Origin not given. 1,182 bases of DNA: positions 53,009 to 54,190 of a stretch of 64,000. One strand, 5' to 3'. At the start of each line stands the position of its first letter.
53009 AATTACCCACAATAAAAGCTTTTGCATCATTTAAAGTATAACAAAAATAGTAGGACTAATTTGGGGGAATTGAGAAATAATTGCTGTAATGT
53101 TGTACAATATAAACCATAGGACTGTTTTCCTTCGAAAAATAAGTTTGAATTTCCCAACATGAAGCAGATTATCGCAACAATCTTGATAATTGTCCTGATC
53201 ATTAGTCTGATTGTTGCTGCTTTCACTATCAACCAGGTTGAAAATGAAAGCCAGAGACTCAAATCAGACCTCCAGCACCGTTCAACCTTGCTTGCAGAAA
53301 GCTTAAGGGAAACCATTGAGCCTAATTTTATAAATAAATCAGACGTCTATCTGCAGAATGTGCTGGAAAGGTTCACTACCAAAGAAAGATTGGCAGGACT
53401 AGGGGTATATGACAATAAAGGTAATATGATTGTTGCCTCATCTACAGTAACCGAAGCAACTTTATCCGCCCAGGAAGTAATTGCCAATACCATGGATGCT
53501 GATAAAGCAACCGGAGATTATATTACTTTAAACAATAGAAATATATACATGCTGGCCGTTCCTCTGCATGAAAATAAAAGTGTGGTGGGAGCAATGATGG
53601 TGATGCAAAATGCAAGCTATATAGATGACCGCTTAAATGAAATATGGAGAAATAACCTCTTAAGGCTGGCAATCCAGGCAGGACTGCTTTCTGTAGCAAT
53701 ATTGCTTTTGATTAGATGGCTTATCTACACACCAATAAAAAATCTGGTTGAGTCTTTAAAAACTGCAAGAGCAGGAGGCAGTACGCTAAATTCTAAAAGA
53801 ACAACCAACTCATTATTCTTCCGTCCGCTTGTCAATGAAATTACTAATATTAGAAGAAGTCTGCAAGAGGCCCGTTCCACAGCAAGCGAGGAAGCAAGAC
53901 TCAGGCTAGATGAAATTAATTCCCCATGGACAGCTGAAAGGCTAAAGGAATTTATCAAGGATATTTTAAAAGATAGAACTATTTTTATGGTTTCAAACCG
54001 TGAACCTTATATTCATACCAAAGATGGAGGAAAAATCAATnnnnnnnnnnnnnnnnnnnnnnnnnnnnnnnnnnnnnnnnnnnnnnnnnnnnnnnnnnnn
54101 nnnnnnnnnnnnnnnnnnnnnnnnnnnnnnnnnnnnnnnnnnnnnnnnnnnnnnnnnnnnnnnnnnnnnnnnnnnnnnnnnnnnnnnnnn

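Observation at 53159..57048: Sensor-domain/HAMP-like membrane module fused to OtsA, translationally coupled to OtsB with an unknown C-terminal domain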

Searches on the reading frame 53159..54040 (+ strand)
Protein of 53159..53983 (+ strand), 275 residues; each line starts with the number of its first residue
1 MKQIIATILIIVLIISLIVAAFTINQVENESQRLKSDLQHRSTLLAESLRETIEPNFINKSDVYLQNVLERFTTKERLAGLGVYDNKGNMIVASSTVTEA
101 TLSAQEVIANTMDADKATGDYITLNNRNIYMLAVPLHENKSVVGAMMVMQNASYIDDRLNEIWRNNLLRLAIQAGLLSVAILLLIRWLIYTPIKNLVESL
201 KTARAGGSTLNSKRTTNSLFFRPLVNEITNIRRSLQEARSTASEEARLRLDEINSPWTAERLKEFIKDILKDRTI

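Call 7: find_homologous_proteins(query=window:53159-53983:+)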
Query window:53159-53983:+ (275 aa): 43 proteins with E <= 0.001 among 3333 candidates.
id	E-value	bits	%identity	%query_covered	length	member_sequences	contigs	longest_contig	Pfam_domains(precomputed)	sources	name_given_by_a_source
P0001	2.2e-115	403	67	100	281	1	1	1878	-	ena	-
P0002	3.9e-113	395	66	100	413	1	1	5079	PF00982.28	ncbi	-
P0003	1.5e-97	344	59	100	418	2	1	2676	PF00982.28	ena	-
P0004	5.3e-97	343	58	100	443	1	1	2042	PF00982.28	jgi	jgi:hypothetical protein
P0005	7.0e-96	339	58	100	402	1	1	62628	PF00982.28,PF17203.11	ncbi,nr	ncbi:trehalose-6-phosphate synthase, partial [Candidatus Microgenomates bacterium]|nr:trehalose-6-ph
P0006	1.4e-95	338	57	100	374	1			PF00982.28,PF10144.16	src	-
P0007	1.7e-93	331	57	100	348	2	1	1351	PF17203.11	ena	-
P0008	3.5e-93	330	56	100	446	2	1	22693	PF00982.28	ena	-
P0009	4.9e-88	313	64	84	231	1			-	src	-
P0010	7.0e-87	309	56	95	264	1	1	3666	-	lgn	-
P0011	8.2e-87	309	50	100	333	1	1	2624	-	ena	-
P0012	8.2e-86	306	51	100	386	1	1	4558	-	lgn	-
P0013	4.7e-79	284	58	82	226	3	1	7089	-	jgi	-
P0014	3.6e-70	255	49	88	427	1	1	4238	PF00982.28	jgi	jgi:trehalose 6-phosphate synthase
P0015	6.3e-70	254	68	64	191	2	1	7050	-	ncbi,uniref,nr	ncbi:MAG: hypothetical protein US99_C0074G0004 [Candidatus Daviesbacteria bacterium GW2011_GWF2_38_6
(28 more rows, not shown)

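Call 20: predict_structure(alignment_id=A1)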
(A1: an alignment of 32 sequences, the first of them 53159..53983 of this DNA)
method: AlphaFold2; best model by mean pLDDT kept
length: 275 residues; sequences in the alignment: 32
mean_pLDDT: 80.7   pTM: 0.58
mean pLDDT of the five models: 80.7, 77.4, 77.2, 76.2, 74.5
residues with pLDDT >= 90: 66; 70-90: 162; 50-70: 43; < 50: 4
segments of 3 or more residues with pLDDT < 50: 211-213
pLDDT, mean of each block of 10 residues (from residue 1): 81 88 92 93 90 84 79 73 87 71 83 91 85 91 90 90 90 87 82 77 67 55 75 81 79 61 68 54
secondary structure, 60 per line:
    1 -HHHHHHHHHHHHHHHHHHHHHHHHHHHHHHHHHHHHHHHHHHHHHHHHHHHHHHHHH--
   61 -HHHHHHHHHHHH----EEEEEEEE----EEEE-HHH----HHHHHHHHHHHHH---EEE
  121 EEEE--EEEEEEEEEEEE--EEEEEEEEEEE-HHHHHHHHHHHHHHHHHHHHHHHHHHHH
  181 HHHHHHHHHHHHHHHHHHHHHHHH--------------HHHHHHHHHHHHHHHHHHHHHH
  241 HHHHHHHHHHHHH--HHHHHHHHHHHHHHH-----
elements in order: H2-58 H62-73 E78-85 E90-93 H102-114 E118-124 E127-138 E141-151 H153-204 H219-253 H256-270

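Call 26: fold_search(model_id=the predicted structure, library=pdb)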
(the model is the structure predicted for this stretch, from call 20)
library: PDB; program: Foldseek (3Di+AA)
matches with E <= 10: 1241; with E <= 0.001: 55
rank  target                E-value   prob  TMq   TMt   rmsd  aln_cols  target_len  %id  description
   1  9a5d_A                9.9e-11  1.00  0.64  0.32   4.7       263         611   16  Integrative model of WALK-YYCH by crosslinking MS and deep learning (released 2024-09-18)
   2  4ywz_A                1.9e-07  1.00  0.41  0.73   3.7       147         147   14  Crystal structure of the extracellular receptor domain of the essential sensor kinase WalK from Staphylococcus aureus (released 2016-03-30)
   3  4ywz_B                4.2e-07  1.00  0.43  0.78   2.8       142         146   13  Crystal structure of the extracellular receptor domain of the essential sensor kinase WalK from Staphylococcus aureus (released 2016-03-30)
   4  7dud_A                4.7e-07  1.00  0.41  0.73   3.7       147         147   14  Crystal Structure of erWalK (released 2022-01-19)
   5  5is1                  1.0e-06  1.00  0.37  0.67   4.8       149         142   13  Crystal structure of the extracellular domain of sensor histidine kinase YycG from Staphylococcus aureus at 2.0 Angstrom (released 2016-07-20)
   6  4jgq_A                8.0e-06  1.00  0.29  0.39  11.3       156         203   16  The crystal structure of sporulation kinase D mutant sensor domain, r131a, from Bacillus subtilis subsp in co-crystall (released 2013-05-15)
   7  4jgo_B                9.0e-06  1.00  0.30  0.38  11.6       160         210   16  The crystal structure of sporulation kinase d sensor domain from Bacillus subtilis subsp. (released 2013-05-15)
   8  4jgq_B                1.1e-05  1.00  0.30  0.39   7.1       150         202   15  The crystal structure of sporulation kinase D mutant sensor domain, r131a, from Bacillus subtilis subsp in co-crystall (released 2013-05-15)
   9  4jgr_A                1.4e-05  1.00  0.31  0.41   7.4       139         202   15  The crystal structure of sporulation kinase D mutant sensor domain, R131A, from Bacillus subtilis subsp at 2.4A resolu (released 2013-05-15)
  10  4jgp_B                1.4e-05  1.00  0.30  0.40   7.2       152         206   15  The crystal structure of sporulation kinase D sensor domain from Bacillus subtilis subsp in complex with pyruvate at 2 (released 2013-05-15)
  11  4jgr_B                1.5e-05  1.00  0.31  0.40   6.8       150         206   15  The crystal structure of sporulation kinase D mutant sensor domain, R131A, from Bacillus subtilis subsp at 2.4A resolu (released 2013-05-15)
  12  9a69_B                2.1e-05  1.00  0.35  0.17  16.5       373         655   11  Integrative model of MCPB-MCPC by crosslinking MS and deep learning (released 2024-09-18)
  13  4jgo_A                2.7e-05  1.00  0.30  0.39  10.9       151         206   14  The crystal structure of sporulation kinase d sensor domain from Bacillus subtilis subsp. (released 2013-05-15)
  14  4i5s_B                3.6e-05  1.00  0.26  0.19  23.2       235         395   13  Structure and function of sensor histidine kinase (released 2013-03-27)
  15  6iop_A                3.8e-05  1.00  0.41  0.46   4.0       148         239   18  The ligand binding domain of Mlp24 (released 2019-03-20)
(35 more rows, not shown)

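Call 42: search_protein_families(library=pfam, alignment_id=A1, max_evalue=0.01)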
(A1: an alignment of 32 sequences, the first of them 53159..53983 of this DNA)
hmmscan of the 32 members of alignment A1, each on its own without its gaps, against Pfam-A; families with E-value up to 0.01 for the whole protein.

A. member 1, window:53159-53983:+ (275 aa): 2 families
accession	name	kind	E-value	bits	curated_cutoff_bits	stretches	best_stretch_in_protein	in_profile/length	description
PF02743.24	dCache_1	-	0.00091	19.3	45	1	24-162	26-162/240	Cache domain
PF10144.15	SMP_2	-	0.0016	18.6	28.9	1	5-96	11-104/159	Bacterial virulence factor haemolysin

B. families by the number of members that match (of 32 scanned): 10 families
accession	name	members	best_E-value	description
PF10144.15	SMP_2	14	8.8e-07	Bacterial virulence factor haemolysin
PF00982.27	Glyco_transf_20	11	4.3e-42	Glycosyltransferase family 20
PF02743.24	dCache_1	11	8e-07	Cache domain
PF23846.1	Cache_WalK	9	1.3e-05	WalK sensor protein kinase Chache domain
PF18719.7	ArlS_N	7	0.00076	ArlS sensor domain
PF17203.10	sCache_3_2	6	1.5e-07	Single cache domain 3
PF03739.19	LptF_LptG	5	0.00042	Lipopolysaccharide export system permease LptF/LptG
PF17152.10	CHASE8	2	1.2e-05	Periplasmic sensor domain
PF14827.12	dCache_3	2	0.00011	Double sensory domain of two-component sensor kinase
PF16736.11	sCache_like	2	0.0022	Single Cache-like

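Call 56: find_related_loci(query=A3, collection=metagenome_contigs, flank=7000)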
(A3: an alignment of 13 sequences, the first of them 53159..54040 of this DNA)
Query A3 (294 aa) in metagenome_contigs; peptide patterns used: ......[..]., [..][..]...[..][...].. (x = any residue, [..] = any of these).
600 stretches matched a pattern (row limit reached: there are more); 500 encode a relative of the query (tblastn E <= 1e-3); the best 80 are kept; 80 distinct loci.
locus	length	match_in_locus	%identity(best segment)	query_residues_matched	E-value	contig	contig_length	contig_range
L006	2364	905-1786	65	1-294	5e-130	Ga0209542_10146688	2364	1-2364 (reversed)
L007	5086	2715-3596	63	1-294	5e-121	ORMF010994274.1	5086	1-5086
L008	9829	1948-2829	60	1-294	5e-113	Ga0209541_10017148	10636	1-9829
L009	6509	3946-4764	61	22-294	9e-103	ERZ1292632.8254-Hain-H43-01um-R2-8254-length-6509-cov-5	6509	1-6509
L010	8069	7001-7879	44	1-293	3e-91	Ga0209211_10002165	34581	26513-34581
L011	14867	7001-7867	48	1-288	1e-90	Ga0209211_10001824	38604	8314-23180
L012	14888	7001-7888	46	1-293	6e-88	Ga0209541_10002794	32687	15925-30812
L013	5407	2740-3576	44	21-294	4e-81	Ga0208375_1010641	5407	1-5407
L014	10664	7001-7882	45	1-294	5e-81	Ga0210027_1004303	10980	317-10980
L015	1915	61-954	49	1-294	1e-83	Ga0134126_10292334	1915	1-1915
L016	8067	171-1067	45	1-294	7e-80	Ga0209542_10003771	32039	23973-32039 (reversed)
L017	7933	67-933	44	1-288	1e-79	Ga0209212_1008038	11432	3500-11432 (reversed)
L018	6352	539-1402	44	2-288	3e-79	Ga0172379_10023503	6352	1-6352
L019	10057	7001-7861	43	1-289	1e-77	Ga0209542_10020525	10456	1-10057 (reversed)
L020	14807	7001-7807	42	22-294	2e-77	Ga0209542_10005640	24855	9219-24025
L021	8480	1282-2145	44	2-288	7e-77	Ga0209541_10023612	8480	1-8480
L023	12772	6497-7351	41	1-288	1e-71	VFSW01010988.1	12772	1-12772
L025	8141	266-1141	37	1-294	2e-71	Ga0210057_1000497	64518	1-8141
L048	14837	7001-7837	36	12-294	2e-48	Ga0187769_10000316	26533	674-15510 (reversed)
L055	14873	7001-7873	31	3-294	5e-47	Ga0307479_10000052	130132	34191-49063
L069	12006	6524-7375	32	3-288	2e-44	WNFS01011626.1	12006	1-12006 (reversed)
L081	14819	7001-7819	33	22-293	8e-43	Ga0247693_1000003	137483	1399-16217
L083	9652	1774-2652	30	1-293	2e-42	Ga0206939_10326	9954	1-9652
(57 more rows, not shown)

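Call 59: find_homologous_proteins(query=A4, max_evalue=1e-10)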
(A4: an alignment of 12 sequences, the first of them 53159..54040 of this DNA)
Query A4 (12 sequences) (294 aa, profile of the alignment): 354 proteins with E <= 1e-10 among 8000 candidates; the best 120 are listed.
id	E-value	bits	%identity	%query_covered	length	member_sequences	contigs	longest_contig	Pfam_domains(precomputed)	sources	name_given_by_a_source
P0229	2.7e-118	413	32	98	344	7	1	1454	-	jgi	-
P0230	9.0e-118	411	32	99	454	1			PF00982.28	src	-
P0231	1.3e-117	410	35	95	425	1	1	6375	-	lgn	-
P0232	1.4e-117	410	32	98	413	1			PF00982.28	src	-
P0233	4.2e-117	409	31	98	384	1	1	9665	PF00982.28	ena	-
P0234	4.7e-117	408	32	98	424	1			PF00982.28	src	-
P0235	7.9e-117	408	31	97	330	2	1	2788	-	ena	-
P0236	7.9e-117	408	36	97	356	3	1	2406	-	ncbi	ncbi:MAG: trehalose-6-phosphate synthase, partial [Candidatus Sulfotelmatobacter sp.]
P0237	1.2e-116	407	33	99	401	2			PF00982.28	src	-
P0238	3.9e-116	405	32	98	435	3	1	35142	PF00982.28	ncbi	-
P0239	4.0e-116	405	33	98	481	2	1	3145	PF00982.28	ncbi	-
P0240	4.6e-116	405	32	96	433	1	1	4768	PF00982.28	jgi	jgi:uncharacterized membrane protein affecting hemolysin expression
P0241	6.9e-116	405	32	99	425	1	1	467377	-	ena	-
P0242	2.0e-115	403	32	96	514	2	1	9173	PF00982.28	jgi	jgi:uncharacterized membrane protein affecting hemolysin expression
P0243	2.2e-115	403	33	95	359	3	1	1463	-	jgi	jgi:hypothetical protein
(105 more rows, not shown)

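Call 63: search_protein_families(library=pfam, proteins=[L008:4167-5315:+, L012:9414-10151:+, L018:2773-3558:+, L021:3530-4330:+, L025:2502-3293:+, L055:9184-9984:+, L069:8815-9483:+, L081:9244-9912:+, L083:4284-5438:+, L048:9678-10646:+], max_evalue=0.001)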
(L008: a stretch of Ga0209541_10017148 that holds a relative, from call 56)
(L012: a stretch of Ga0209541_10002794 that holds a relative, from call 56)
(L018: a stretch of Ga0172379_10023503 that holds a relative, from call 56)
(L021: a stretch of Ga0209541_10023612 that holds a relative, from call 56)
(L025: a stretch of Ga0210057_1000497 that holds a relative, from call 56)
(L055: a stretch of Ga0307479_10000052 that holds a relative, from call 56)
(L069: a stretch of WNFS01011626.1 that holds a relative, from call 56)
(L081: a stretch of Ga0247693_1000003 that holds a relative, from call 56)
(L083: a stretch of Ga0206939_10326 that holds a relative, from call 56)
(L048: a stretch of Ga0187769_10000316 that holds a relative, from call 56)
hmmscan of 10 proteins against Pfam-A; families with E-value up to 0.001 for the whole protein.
L008:4167-5315:+ (383 aa): 3 families
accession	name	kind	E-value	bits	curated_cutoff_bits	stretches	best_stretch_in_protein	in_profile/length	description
PF00534.26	Glycos_transf_1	-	7e-21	74.9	26.4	1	183-312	16-145/172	Glycosyl transferases group 1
PF13692.12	Glyco_trans_1_4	-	3.3e-16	60.3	27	1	185-312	4-129/142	Glycosyl transferases group 1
PF20706.3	GT4-conflict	-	1e-06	28.4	26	1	241-299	264-321/385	Family 4 Glycosyltransferase in conflict systems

L012:9414-10151:+ (246 aa): 1 family
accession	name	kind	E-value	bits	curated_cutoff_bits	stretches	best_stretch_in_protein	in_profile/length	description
PF01978.25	TrmB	-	7.5e-10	39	25.6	1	7-60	1-54/68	Sugar-specific transcriptional regulator TrmB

L018:2773-3558:+ (262 aa): 1 family
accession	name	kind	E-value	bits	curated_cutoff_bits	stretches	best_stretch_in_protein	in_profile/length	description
PF00459.30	Inositol_P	-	3.6e-47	161.6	27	1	17-251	14-261/271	Inositol monophosphatase family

L021:3530-4330:+ (267 aa): 1 family
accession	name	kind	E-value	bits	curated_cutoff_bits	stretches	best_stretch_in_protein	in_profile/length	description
PF00459.30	Inositol_P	-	5.9e-49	167.4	27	1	9-246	6-256/271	Inositol monophosphatase family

L025:2502-3293:+ (264 aa): 1 family
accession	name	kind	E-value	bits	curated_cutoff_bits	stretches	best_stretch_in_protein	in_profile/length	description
PF00459.30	Inositol_P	-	9.5e-49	166.7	27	1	38-252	35-262/271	Inositol monophosphatase family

L055:9184-9984:+ (267 aa): 1 family
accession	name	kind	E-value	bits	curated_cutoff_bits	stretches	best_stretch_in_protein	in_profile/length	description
PF19027.5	DUF5752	-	1.8e-57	194.5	23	1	56-263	2-208/208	Family of unknown function (DUF5752)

L069:8815-9483:+ (223 aa): 1 family
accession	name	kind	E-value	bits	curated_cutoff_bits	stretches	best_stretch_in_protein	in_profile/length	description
PF19027.5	DUF5752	-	3.9e-54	183.6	23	1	10-217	2-208/208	Family of unknown function (DUF5752)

L081:9244-9912:+ (223 aa): 1 family
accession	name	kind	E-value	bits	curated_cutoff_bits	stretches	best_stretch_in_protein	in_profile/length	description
PF19027.5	DUF5752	-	5.3e-55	186.4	23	1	10-217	2-208/208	Family of unknown function (DUF5752)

L083:4284-5438:+ (385 aa): 4 families
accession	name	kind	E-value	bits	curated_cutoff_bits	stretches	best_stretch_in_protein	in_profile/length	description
PF00903.31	Glyoxalase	-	1.3e-19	71.2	20.6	2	75-223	7-121/121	Glyoxalase/Bleomycin resistance protein/Dioxygenase superfamily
PF22677.2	Ble-like_N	-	9.2e-10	38.6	24.5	1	74-99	6-30/41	Bleomycin resistance protein-like N-terminal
PF13669.12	Glyoxalase_4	-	1.3e-08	35.5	27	1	245-352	3-94/109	Glyoxalase/Bleomycin resistance protein/Dioxygenase superfamily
PF18029.7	Glyoxalase_6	-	0.00044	21.3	23.6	0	77-151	6-80/106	Glyoxalase-like domain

L048:9678-10646:+ (323 aa): 1 family
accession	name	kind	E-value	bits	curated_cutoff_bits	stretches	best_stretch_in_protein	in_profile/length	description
PF13557.12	Phenol_MetA_deg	-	1.5e-20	74.7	22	1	70-316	1-239/242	Putative MetA-pathway of phenol degradation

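Call 74: search_protein_families(library=padloc, proteins=[window:53159-53983:+], max_evalue=0.01)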
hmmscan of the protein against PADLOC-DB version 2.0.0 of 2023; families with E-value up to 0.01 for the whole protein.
window:53159-53983:+ (275 aa): 0 families

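Call 89: search_solved_structures(query=L008:4167-5315:+, max_evalue=0.001)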
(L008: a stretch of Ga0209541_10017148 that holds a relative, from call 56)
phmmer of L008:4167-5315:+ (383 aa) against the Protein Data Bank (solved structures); distinct sequences matched with E-value up to 0.001: 31.
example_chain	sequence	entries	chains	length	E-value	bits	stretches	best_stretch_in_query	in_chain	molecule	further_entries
7fg9_A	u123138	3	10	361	5.1e-35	124.2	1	28-312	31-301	Glycosyl transferase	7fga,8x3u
8x3q_C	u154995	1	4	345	6e-35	124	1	28-311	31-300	Glycosyl transferase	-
5ze7_B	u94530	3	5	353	2.4e-16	62.8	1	37-326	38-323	UDP-glucose:tetrahydrobiopterin glucosyltransferase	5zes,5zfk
5zer_A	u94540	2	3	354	2.4e-16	62.8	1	37-326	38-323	UDP-glucose:tetrahydrobiopterin glucosyltransferase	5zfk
9v0l_A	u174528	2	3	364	1.1e-15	60.6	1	86-309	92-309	tetrahydrobiopterin glucosyltransferases | tetrahydrobiopterin glucosyltransferase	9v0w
6kih_A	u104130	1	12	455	2.3e-08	36.5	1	245-319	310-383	Tll1590 protein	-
2jjm_A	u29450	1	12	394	3e-08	36.1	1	249-311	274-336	GLYCOSYL TRANSFERASE, GROUP 1 FAMILY PROTEIN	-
6tvp_A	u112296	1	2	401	3.2e-08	36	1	259-374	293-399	Alpha-maltose-1-phosphate synthase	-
3mbo_A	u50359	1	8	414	3.3e-08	36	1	249-311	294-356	Glycosyltransferase, group 1 family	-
5d00_A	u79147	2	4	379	4.9e-08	35.5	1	251-311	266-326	N-acetyl-alpha-D-glucosaminyl L-malate synthase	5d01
7qsg_A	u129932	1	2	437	2.6e-07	33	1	144-313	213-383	D-inositol 3-phosphate glycosyltransferase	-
6n1x_A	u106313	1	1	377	3.6e-07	32.6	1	248-321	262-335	Glycosyltransferase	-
6d9t_A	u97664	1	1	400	3.8e-07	32.5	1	248-321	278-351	Glycosyl transferase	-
4xso_B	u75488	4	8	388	4e-07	32.4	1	269-317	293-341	Alr3699 protein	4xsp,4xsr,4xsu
2f9f_A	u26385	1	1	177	1.1e-06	31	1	167-314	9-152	first mannosyl transferase (wbaZ-1)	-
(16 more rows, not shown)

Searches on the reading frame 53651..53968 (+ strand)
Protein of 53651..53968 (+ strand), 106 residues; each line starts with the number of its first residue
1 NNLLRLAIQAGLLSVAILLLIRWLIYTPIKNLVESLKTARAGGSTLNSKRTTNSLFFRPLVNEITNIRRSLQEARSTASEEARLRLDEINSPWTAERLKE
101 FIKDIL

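Call 81: search_protein_families(library=pfam, proteins=[window:53651-53968:+], max_evalue=1)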
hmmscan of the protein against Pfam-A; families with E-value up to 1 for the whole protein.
seq(106 aa): 1 family
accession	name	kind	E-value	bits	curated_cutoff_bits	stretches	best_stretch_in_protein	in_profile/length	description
PF01813.22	ATP-synt_D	-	0.024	15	25.7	1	31-82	4-55/196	ATP synthase subunit D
